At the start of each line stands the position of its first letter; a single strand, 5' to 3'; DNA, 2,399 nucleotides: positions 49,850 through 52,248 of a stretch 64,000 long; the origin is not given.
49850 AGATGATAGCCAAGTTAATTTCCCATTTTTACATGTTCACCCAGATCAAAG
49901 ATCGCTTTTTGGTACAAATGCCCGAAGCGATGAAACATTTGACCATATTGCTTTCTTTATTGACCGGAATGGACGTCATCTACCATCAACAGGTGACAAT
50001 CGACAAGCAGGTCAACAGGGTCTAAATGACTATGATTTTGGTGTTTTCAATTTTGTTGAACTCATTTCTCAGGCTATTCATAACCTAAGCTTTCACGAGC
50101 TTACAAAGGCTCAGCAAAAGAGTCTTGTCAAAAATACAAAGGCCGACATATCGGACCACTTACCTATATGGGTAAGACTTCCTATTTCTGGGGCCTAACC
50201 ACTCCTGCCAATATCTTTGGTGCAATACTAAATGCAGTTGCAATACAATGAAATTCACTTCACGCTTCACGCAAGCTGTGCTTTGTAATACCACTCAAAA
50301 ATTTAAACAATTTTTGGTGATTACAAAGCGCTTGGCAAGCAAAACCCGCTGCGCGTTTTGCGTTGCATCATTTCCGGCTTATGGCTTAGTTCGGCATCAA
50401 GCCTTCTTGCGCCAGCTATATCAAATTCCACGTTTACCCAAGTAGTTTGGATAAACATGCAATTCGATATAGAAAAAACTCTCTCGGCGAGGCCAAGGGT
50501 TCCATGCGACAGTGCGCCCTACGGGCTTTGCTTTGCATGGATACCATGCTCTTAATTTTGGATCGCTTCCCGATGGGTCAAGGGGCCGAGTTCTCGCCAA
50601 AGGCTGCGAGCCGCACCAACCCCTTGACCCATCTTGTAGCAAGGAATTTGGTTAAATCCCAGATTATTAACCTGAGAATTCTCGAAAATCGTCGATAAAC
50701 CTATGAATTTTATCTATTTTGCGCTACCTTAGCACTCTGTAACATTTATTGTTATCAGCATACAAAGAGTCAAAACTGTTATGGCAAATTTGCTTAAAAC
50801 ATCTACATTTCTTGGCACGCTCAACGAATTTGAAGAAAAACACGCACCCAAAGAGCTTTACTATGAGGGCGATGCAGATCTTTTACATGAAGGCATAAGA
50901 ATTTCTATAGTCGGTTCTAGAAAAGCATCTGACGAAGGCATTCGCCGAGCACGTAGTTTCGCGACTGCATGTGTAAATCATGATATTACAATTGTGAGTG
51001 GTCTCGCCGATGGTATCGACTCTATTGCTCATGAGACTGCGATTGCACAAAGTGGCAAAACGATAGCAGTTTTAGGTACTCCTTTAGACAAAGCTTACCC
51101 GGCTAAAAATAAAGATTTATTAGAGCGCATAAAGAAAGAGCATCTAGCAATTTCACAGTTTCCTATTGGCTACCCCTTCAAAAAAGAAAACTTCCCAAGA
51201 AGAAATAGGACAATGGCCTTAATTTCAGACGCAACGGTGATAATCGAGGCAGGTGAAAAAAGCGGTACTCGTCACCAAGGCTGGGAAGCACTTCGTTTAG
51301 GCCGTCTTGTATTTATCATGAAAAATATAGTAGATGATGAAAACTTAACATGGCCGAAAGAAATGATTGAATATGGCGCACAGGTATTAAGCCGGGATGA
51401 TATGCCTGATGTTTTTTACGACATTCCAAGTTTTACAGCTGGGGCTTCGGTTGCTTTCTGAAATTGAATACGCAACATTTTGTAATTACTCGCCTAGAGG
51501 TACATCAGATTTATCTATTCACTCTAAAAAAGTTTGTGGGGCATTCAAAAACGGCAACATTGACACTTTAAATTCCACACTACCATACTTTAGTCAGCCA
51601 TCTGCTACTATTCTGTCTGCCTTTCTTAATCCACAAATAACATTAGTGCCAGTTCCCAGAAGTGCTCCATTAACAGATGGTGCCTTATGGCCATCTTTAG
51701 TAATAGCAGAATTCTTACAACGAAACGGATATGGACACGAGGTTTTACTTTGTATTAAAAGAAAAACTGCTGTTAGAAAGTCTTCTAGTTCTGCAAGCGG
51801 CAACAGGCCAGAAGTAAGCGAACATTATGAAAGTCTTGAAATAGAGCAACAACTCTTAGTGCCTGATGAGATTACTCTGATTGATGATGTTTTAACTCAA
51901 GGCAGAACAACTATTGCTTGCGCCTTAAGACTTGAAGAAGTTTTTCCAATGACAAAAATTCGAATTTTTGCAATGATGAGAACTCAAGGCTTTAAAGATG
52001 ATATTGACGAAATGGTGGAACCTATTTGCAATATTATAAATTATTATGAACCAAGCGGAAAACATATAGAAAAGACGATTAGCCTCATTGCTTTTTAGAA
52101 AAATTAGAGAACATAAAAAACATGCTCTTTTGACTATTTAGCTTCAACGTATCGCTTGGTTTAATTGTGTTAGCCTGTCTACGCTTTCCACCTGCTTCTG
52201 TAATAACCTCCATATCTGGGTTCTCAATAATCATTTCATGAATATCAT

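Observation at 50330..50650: GC-rich, multiply palindromic ~300 bp element between the EEP gene and the DprA-like gene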

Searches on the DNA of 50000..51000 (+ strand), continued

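Call 79: get_annotated_region(hit=H43, flank=3500)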
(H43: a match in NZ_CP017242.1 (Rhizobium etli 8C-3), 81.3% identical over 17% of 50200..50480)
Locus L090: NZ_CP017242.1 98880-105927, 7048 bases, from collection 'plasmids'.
description: Rhizobium etli 8C-3 plasmid pRsp8C3a, complete sequence
organism: Rhizobium etli 8C-3 (NCBI taxid 538025)
taxonomy: Bacteria; Pseudomonadota; Alphaproteobacteria; Hyphomicrobiales; Rhizobiaceae; Rhizobium; Rhizobium etli; Rhizobium etli 8C-3
host: -; source: Phaseolus vulgaris,cell culture; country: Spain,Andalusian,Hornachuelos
typing (MOB-suite, as given by PLSDB): conjugative; relaxase MOBQ; mating-pair formation MPF_T
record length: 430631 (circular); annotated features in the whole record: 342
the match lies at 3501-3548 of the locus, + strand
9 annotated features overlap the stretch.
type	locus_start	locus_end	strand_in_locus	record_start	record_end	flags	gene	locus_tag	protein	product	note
CDS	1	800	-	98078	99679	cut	-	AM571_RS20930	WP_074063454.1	ABC transporter substrate-binding protein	-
CDS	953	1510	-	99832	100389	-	-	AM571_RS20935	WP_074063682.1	hypothetical protein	-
CDS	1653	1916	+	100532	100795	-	-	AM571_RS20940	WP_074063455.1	transcriptional regulator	-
CDS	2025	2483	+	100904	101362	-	-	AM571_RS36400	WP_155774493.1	hypothetical protein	-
CDS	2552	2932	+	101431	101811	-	-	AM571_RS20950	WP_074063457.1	RES family NAD+ phosphorylase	-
CDS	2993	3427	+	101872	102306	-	-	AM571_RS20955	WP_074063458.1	hypothetical protein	-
CDS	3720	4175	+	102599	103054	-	-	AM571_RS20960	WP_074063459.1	hypothetical protein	-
CDS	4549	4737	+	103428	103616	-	-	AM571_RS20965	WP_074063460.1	helix-turn-helix domain-containing protein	-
CDS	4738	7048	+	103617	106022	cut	-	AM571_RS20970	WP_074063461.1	type I restriction-modification system subunit M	GO:0006306 - DNA methylation [Evidence IEA]; GO:0009307 - DNA restriction-modification system [Evidence IEA]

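Call 82: search_rna_families(sources=[L004, L090], threshold=evalue, max_evalue=0.5, show_alignments=2)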
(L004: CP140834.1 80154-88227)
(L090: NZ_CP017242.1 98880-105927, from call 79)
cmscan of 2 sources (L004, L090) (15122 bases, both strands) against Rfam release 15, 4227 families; matches with E-value up to 0.5: 0.
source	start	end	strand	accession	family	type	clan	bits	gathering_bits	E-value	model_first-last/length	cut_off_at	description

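Call 106: build_rna_model(alignment_id=A6, structure=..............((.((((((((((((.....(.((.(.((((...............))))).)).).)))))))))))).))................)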
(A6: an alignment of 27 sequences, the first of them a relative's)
Model R1 built from alignment A6 (27 sequences, 102 columns); structure: as given.
model positions 86; base pairs 22; branch points 0; effective number of sequences 1.81; information 0.661 bits per position. Calibrated on 0.2 Mb of random sequence (short: E-values are rough).
structure used (alignment columns):
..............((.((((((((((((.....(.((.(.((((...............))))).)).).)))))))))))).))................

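Call 107: search_with_rna_model(model_id=R1, sources=[window, L079, L004, L090, L106, L139, L155, L182, L188, L081, L080, L091, L092, L010, L082, L083, L084, L085, L086, L088, L073], max_evalue=1, show_alignments=3)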
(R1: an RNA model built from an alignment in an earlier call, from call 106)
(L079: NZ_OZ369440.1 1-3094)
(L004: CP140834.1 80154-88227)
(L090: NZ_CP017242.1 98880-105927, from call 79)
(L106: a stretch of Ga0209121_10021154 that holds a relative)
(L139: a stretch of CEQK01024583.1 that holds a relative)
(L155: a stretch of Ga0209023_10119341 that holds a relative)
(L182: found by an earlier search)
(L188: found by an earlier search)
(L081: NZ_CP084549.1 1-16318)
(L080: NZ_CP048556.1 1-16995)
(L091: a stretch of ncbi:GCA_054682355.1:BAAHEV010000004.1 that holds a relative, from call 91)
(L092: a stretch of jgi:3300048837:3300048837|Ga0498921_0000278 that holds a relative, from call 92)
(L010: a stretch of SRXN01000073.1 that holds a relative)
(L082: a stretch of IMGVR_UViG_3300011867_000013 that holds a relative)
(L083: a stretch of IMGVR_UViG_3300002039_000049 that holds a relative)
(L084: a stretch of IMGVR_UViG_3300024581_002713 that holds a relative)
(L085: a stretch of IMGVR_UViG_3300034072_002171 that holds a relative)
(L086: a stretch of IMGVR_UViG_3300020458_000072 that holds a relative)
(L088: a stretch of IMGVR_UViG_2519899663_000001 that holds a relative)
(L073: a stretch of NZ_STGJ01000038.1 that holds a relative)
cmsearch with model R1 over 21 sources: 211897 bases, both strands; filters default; matches with E-value up to 1: 20.
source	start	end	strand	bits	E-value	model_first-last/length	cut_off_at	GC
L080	9087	9172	+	99.9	1e-24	1-86/86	no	0.72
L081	1276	1361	-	93.6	5.3e-23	1-86/86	no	0.72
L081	4277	4362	+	93.6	5.3e-23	1-86/86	no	0.72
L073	4225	4310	-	88.5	1.3e-21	1-86/86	no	0.73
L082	2445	2533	+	74.7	8e-18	1-86/86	no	0.64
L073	4362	4448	+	74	1.2e-17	1-86/86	no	0.74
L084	302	388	+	72.1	4.2e-17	1-86/86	no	0.53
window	50562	50645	-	71.9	4.5e-17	1-86/86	no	0.61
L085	5080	5160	+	65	3.6e-15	1-86/86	no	0.63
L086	1112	1193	-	59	1.6e-13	1-86/86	no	0.67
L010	1357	1442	-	56.2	8.9e-13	1-86/86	no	0.66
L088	2078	2149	-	55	2e-12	16-73/86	no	0.65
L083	9772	9835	+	51.1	2.2e-11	19-70/86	no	0.66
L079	1114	1187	-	29.1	2.4e-05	1-86/86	no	0.7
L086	1110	1191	+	22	0.0021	1-86/86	no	0.66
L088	2063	2162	+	17.6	0.033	1-86/86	no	0.62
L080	9089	9174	-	17.2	0.043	1-86/86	no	0.72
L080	8941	9055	-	16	0.091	1-86/86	no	0.7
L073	4223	4308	+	15.6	0.12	1-86/86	no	0.71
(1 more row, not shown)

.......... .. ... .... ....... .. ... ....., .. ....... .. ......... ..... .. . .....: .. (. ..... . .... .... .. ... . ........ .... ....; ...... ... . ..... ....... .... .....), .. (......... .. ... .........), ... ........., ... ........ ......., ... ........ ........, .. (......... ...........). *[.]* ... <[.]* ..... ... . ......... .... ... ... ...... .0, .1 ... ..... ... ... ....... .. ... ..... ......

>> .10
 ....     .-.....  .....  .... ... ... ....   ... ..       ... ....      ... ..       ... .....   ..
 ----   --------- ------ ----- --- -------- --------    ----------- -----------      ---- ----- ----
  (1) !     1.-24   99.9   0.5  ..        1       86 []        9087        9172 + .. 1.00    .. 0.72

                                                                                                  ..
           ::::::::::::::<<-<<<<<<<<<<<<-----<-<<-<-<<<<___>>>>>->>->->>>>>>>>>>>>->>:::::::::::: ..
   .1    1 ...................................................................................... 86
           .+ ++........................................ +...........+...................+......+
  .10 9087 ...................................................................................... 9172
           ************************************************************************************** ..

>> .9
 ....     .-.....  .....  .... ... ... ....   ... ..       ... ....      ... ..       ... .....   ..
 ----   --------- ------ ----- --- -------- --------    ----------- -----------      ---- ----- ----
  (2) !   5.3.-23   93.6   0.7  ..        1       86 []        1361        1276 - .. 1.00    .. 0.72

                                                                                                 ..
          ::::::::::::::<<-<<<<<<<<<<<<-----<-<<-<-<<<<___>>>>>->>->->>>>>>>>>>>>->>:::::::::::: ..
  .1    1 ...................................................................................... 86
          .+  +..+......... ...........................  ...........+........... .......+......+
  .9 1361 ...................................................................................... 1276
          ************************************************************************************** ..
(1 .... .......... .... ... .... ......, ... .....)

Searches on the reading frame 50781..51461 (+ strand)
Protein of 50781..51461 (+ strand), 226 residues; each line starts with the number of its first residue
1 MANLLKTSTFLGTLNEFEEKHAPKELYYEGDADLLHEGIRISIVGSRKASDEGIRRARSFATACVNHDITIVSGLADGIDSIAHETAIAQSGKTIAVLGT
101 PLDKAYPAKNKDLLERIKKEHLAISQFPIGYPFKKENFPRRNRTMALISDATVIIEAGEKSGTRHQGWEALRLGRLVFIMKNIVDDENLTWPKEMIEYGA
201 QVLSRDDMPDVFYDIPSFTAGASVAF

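Call 10: search_protein_families(library=pfam, proteins=[window:50781-51461:+], max_evalue=0.01)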
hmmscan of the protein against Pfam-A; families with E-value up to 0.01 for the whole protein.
window:50781-51461:+ (226 aa): 2 families
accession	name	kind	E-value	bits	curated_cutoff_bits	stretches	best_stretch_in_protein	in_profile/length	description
PF02481.21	DNA_processg_A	-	1.5e-56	191.4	29.6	1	20-203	25-210/212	DNA recombination-mediator protein A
PF18306.6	LDcluster4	-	0.00034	20.7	26.3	1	39-185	2-125/151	SLOG cluster4 family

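Call 11: search_protein_families(library=padloc, proteins=[window:50781-51461:+], max_evalue=0.01)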
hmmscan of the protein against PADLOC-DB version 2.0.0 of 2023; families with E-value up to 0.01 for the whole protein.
window:50781-51461:+ (226 aa): 3 families
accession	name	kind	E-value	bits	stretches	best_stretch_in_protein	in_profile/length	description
PDLC03961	ShosA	-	4.1e-74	247.6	1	18-207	95-287/303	-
PDLC03927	PsyrA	-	1.7e-30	104.4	1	20-182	114-275/398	-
PDLC02997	ShosA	-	2e-20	71.3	1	14-202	109-295/327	-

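Call 43: find_encoding_contigs(protein=window:50781-51461:+, flank=3000, max_places=8)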
Protein window:50781-51461:+ (226 aa): no gene with exactly this product is on record in the collection.

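Call 89: find_homologous_proteins(query=window:50781-51461:+, max_evalue=1e-20)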
Query window:50781-51461:+ (226 aa): 6855 proteins with E <= 1e-20 among 7761 candidates; the best 120 are listed.
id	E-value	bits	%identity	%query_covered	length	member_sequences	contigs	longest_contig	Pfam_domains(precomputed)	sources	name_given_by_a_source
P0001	4.2e-145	499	100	100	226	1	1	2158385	PF02481.22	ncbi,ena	-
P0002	2.4e-112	392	75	100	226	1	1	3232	PF02481.22,PF18306.7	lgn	-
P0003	8.8e-110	383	74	100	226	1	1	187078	PF02481.22,PF18306.7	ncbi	ncbi:MAG: hypothetical protein Kow0032_07880 [Methyloligellaceae bacterium]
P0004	1.4e-108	380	75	100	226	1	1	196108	PF02481.22,PF18306.7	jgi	jgi:DNA processing protein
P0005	2.8e-108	379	73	100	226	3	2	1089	PF02481.22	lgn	-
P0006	2.9e-108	379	73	100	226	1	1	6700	PF02481.22,PF18306.7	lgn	-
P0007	2.9e-108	379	74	100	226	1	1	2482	PF02481.22,PF18306.7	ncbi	-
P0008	1.2e-107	376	73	100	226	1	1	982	PF02481.22,PF18306.7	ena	-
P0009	2.4e-107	376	73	100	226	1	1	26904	PF02481.22,PF18306.7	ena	-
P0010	3.0e-107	375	72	100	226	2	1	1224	PF02481.22,PF18306.7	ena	-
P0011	6.9e-107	374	72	100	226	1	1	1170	PF02481.22,PF18306.7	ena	-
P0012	2.3e-106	372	72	100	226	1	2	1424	PF02481.22,PF18306.7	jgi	jgi:DNA processing protein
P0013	3.3e-106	372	72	98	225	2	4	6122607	PF02481.22,PF18306.7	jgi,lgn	-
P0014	3.7e-106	372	71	100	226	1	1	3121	PF02481.22,PF18306.7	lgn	-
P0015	5.0e-106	371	71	100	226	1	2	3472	PF02481.22,PF18306.7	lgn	-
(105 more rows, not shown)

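Call 90: find_encoding_contigs(protein=P0001, flank=3000, max_places=3)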
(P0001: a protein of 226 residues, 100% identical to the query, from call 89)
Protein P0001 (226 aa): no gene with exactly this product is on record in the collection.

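Call 91: find_encoding_contigs(protein=P0003, flank=3000, max_places=2)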
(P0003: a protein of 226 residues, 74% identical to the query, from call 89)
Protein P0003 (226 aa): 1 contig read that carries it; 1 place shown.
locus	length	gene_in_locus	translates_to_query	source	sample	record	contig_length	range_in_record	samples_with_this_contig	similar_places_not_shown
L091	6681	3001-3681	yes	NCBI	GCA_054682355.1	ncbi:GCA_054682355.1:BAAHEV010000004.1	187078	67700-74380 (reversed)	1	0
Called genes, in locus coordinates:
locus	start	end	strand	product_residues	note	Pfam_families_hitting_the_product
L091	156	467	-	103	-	-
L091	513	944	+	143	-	PF09299:Mu-transpos_C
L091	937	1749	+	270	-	PF13401:AAA_22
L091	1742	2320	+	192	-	PF00239:Resolvase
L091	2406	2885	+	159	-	PF00239:Resolvase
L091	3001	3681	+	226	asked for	PF02481:DNA_processg_A, PF18306:LDcluster4 (faint)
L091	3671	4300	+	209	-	-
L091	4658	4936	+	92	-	-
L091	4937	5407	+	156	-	-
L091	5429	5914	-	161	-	PF00565:SNase (weak)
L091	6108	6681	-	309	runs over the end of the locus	PF08401:ArdcN, PF18818:MPTase-PolyVal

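Call 92: find_encoding_contigs(protein=P0004, flank=3000, max_places=2)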
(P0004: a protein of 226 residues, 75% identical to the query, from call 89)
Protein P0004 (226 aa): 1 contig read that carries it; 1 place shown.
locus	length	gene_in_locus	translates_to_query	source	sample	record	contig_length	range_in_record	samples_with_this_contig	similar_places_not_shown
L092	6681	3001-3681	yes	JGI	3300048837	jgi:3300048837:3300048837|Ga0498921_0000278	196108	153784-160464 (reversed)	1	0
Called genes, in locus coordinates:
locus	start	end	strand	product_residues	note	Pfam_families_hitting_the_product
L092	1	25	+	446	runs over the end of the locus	PF02195:ParB_N, PF03602:Cons_hypoth95 (faint), PF01555:N6_N4_Mtase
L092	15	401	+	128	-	PF18932:DUF5681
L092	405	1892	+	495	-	PF17289:Terminase_6C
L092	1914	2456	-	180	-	-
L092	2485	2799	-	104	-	-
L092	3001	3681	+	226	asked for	PF02481:DNA_processg_A, PF18306:LDcluster4 (faint)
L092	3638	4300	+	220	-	-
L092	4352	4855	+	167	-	-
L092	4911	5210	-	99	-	-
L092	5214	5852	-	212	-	PF00765:Autoind_synth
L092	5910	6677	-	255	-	PF03472:Autoind_bind, PF00196:GerE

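Call 114: list_cluster_members(proteins=[P0001])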
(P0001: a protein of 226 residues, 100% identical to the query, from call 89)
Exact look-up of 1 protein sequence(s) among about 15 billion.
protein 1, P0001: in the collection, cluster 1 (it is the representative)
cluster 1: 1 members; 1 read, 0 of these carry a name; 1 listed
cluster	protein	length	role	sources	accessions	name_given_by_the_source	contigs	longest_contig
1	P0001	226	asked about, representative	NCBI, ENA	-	-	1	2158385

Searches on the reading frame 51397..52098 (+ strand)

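Call 10: search_protein_families(library=pfam, proteins=[window:51397-52098:+], max_evalue=0.01)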
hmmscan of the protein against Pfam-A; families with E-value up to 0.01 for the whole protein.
window:51397-52098:+ (233 aa): 0 families

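Call 11: search_protein_families(library=padloc, proteins=[window:51397-52098:+], max_evalue=0.01)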
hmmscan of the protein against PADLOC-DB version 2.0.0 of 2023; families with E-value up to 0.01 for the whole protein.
window:51397-52098:+ (233 aa): 1 family
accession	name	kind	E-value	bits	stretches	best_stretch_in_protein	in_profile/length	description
PDLC03962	ShosT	-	7.3e-24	82.9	1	43-208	72-215/237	-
